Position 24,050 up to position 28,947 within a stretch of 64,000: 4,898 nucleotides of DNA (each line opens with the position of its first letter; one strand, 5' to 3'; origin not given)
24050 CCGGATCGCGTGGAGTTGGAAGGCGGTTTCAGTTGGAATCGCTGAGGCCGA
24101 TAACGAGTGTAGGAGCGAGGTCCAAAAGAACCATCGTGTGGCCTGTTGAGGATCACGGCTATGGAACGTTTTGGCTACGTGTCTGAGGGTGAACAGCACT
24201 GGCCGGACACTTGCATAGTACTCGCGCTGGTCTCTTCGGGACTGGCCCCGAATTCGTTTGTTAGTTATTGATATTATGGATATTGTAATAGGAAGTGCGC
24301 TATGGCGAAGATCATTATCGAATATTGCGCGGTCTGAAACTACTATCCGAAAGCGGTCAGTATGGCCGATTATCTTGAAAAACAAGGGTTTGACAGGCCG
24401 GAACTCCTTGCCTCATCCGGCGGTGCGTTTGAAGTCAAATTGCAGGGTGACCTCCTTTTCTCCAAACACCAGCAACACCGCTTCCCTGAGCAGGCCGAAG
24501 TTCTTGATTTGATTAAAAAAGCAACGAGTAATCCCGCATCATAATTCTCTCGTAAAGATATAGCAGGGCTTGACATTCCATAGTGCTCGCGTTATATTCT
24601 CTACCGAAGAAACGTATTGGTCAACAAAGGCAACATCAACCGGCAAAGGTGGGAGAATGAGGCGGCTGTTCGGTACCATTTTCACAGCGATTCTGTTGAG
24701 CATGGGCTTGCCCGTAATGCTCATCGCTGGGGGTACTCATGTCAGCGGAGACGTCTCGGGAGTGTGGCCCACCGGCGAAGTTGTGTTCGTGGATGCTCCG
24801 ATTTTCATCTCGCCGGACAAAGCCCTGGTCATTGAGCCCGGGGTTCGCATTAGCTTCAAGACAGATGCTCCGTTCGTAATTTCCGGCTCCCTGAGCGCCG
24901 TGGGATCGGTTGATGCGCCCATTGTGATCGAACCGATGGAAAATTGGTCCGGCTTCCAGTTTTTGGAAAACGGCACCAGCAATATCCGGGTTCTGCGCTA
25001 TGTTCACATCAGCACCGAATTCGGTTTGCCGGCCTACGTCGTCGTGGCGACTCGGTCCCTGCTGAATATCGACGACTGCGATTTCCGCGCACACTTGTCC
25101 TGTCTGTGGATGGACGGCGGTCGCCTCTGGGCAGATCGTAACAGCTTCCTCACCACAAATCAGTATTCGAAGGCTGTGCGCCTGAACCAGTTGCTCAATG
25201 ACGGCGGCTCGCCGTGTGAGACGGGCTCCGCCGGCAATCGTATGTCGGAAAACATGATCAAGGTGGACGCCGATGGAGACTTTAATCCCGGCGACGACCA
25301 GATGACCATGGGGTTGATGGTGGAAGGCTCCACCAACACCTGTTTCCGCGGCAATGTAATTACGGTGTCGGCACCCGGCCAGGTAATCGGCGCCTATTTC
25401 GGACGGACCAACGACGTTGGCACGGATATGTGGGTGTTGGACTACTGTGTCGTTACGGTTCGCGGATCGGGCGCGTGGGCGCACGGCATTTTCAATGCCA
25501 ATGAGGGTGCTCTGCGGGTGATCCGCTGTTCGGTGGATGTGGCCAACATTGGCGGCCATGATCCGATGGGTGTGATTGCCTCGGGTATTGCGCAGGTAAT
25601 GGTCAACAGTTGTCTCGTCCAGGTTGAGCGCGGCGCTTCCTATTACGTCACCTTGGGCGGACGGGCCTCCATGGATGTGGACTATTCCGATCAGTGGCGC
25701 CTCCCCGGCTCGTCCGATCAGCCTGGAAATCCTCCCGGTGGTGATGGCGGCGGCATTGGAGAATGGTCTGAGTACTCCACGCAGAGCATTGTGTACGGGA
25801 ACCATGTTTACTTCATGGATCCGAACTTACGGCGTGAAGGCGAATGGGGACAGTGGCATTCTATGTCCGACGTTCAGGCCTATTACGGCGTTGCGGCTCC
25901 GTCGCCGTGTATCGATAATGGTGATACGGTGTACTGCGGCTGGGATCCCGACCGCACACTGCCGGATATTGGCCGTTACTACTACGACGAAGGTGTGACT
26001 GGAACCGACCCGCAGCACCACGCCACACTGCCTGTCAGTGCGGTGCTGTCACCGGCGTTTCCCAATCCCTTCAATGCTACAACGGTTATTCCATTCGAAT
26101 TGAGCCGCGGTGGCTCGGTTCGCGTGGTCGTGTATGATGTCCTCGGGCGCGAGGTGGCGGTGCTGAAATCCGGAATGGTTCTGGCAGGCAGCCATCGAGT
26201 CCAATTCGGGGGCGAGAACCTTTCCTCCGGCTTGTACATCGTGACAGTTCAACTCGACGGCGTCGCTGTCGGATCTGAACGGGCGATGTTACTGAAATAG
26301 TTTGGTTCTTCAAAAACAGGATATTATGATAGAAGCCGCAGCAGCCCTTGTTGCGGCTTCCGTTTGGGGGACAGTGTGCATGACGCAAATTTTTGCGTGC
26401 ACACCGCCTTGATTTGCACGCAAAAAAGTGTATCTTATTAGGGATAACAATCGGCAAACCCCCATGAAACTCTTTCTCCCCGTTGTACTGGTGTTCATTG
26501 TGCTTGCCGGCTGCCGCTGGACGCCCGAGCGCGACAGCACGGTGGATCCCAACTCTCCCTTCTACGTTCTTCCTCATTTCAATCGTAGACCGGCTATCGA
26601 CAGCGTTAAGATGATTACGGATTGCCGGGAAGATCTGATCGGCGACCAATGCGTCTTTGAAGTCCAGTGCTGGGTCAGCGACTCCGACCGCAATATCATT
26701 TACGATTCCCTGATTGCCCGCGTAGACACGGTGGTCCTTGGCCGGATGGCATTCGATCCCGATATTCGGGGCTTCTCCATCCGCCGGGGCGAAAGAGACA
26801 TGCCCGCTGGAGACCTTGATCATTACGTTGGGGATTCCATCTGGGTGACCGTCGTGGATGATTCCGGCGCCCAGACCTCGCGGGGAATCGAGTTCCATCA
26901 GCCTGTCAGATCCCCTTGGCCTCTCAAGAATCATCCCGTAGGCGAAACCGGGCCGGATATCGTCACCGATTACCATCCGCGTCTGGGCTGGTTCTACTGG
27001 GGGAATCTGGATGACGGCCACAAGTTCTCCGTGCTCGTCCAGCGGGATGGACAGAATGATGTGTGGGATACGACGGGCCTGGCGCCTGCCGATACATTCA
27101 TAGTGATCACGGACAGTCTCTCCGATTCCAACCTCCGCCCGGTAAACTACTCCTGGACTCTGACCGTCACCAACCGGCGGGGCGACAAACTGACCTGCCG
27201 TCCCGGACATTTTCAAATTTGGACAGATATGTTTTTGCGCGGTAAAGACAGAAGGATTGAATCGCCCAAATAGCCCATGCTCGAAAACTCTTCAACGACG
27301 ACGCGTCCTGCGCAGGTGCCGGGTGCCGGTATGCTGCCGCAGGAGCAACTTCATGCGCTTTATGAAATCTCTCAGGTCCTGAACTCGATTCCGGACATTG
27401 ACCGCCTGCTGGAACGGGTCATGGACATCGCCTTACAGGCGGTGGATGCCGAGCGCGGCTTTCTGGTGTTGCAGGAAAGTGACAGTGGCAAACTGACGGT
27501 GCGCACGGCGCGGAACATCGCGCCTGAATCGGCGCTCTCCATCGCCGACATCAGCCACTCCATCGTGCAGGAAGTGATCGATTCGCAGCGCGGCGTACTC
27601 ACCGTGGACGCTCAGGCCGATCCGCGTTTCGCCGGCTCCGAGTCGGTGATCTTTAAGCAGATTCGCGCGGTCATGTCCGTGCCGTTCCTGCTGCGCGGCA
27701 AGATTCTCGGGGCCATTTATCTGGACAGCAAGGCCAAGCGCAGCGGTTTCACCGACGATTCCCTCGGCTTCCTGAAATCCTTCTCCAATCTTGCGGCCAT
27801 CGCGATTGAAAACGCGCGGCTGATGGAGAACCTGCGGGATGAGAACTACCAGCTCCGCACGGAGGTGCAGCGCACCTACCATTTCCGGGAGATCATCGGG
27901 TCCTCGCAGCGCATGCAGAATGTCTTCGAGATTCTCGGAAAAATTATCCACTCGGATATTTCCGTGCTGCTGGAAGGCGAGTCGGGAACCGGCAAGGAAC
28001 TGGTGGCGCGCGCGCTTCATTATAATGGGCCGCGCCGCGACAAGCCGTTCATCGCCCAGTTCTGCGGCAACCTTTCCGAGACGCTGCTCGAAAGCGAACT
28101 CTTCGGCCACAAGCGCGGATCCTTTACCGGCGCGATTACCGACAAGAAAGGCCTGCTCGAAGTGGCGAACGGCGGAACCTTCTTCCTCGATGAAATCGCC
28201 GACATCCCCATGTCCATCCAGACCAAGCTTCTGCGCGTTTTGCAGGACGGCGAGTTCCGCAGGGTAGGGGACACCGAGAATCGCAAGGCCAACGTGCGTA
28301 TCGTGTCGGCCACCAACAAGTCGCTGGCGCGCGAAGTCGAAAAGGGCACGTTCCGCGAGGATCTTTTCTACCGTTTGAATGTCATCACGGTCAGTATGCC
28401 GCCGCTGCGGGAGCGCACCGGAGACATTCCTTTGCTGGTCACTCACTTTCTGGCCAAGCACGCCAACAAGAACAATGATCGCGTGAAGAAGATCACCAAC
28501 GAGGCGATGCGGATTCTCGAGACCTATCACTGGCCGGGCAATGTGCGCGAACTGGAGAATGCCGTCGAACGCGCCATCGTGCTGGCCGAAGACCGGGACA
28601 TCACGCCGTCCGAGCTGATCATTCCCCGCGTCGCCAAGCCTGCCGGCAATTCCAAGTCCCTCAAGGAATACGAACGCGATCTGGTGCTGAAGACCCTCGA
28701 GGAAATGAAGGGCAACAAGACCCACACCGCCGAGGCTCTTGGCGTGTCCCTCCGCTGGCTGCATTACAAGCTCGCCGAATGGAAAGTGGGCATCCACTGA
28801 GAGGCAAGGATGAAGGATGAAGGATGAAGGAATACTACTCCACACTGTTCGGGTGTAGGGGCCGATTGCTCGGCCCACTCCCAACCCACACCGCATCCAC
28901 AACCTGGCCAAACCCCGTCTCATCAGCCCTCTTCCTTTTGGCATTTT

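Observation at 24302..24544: Unannotated SelW/Rdx-family selenoprotein with an in-frame UGA (CxxU)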

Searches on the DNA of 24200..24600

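Call 9: search_rna_families(source=window, start=24200, end=24600, threshold=evalue, max_evalue=10, show_alignments=3)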
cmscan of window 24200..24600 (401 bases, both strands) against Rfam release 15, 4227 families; matches with E-value up to 10: 5.
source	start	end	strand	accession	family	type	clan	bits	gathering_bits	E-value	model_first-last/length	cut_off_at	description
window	24365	24421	-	RF01280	snoR14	Gene; snRNA; snoRNA; CD-box;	CL00076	14.1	40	7.4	1-84/84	no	Small nucleolar RNA snoR14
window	24253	24309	+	RF01886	HSR-omega_2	Gene; lncRNA;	-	14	55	2.2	1-87/87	no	Heat shock gene hsromega conserved region 2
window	24214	24268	-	RF00617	cHP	Cis-reg;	CL00129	13.5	40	4.8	1-45/45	no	Flavivirus capsid hairpin cHP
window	24269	24339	+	RF00277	SNORD49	Gene; snRNA; snoRNA; CD-box;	CL00062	12.1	37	2.4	1-71/71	no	Small nucleolar RNA SNORD49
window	24553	24583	+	RF00140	Alpha_RBS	Cis-reg;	-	11.6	38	2.9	1-110/110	no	Alpha operon ribosome binding site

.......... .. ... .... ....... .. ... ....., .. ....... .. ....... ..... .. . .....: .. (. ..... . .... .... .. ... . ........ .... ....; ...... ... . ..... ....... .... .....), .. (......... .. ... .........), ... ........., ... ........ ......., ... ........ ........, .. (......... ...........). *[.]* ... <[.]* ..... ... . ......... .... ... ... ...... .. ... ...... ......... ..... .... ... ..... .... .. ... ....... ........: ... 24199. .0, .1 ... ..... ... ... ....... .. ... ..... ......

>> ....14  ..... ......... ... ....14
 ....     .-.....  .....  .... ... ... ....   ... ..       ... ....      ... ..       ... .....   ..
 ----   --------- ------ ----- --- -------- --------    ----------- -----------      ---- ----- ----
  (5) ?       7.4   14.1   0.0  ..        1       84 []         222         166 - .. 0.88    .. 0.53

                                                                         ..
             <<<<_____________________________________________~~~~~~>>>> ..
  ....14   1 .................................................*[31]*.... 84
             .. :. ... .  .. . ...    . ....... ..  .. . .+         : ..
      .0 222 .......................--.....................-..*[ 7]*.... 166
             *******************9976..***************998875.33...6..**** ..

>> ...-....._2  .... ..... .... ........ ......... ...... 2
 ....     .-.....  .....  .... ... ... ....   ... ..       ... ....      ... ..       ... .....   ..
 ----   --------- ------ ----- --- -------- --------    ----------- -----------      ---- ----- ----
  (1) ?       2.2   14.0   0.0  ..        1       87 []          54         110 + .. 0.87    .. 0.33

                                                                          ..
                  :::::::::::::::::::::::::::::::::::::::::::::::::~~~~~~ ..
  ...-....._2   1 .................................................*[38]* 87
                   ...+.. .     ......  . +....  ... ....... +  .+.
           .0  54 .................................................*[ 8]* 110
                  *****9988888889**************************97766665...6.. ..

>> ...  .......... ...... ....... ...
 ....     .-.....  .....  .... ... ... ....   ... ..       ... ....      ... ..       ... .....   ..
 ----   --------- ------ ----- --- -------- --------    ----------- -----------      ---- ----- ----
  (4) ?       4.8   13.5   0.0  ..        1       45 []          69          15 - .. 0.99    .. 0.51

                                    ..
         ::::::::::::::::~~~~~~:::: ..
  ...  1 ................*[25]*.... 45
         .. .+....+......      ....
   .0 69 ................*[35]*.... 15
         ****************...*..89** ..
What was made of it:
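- There is no Rfam match (call 9).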

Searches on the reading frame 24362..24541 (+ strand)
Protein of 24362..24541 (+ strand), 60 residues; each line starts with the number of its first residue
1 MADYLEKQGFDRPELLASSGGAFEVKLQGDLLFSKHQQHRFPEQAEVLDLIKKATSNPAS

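Call 4: search_protein_families(library=pfam, proteins=[window:24362-24541:+], max_evalue=1)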
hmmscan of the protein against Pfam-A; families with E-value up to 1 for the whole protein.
seq(60 aa): 1 family
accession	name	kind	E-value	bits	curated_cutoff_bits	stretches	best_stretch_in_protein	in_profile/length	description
PF10262.15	Rdx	-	3.6e-10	40.4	22.6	1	14-53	35-74/74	Rdx family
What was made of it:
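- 24362..24544 (+): The 60-aa ORF reported by gene callers. It is an artefact of reading the Sec codon as a stop, and its ATG overlaps the SECIS loop and 3' arm. It matches only Rdx profile positions 35-74 (call 4).
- It still scores 40 bits against Rdx (call 4).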

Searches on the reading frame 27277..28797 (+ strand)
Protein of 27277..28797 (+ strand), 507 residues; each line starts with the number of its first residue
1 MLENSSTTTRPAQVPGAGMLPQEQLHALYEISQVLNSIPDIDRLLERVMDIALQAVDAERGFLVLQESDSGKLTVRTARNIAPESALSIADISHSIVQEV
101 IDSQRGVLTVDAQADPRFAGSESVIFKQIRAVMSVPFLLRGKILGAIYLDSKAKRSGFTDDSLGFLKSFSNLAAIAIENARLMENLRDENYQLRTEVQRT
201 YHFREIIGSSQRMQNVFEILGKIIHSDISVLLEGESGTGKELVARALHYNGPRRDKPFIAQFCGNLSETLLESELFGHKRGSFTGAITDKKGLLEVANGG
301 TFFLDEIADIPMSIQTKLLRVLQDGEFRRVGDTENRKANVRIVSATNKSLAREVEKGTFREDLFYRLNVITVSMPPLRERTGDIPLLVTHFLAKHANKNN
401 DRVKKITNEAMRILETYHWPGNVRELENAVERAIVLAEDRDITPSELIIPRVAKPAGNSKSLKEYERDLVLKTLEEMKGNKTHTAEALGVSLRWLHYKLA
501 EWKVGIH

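Call 32: search_protein_families(library=pfam, proteins=[window:27277-28797:+], max_evalue=0.001)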
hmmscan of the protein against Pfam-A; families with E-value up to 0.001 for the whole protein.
window:27277-28797:+ (507 aa): 9 families
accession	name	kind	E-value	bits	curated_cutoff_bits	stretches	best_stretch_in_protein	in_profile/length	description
PF00158.32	Sigma54_activat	-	4.1e-68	228.8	20.2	1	206-372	1-167/168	Sigma-54 interaction domain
PF25601.1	AAA_lid_14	-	4.6e-27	94.1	27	1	378-447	1-70/87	AAA+ ATPase lid domain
PF14532.12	Sigma54_activ_2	-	1.5e-23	84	25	1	207-377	1-138/138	Sigma-54 interaction domain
PF01590.32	GAF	-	4.6e-15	56.8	22.4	1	40-177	1-133/133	GAF domain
PF13185.12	GAF_2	-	6e-15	56.1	28.6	1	40-178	3-136/136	GAF domain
PF13492.12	GAF_3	-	6.9e-12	46.3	27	1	40-179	1-129/129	GAF domain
PF02954.25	HTH_8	-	3.3e-09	36.7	22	1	462-502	2-42/42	Bacterial regulatory protein, Fis family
PF07728.20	AAA_5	-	1.4e-07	32.1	22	1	230-349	2-124/139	AAA domain (dynein-related subfamily)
PF01078.27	Mg_chelatase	-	0.00013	21.8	20.3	0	286-351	94-161/207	Magnesium chelatase, subunit ChlI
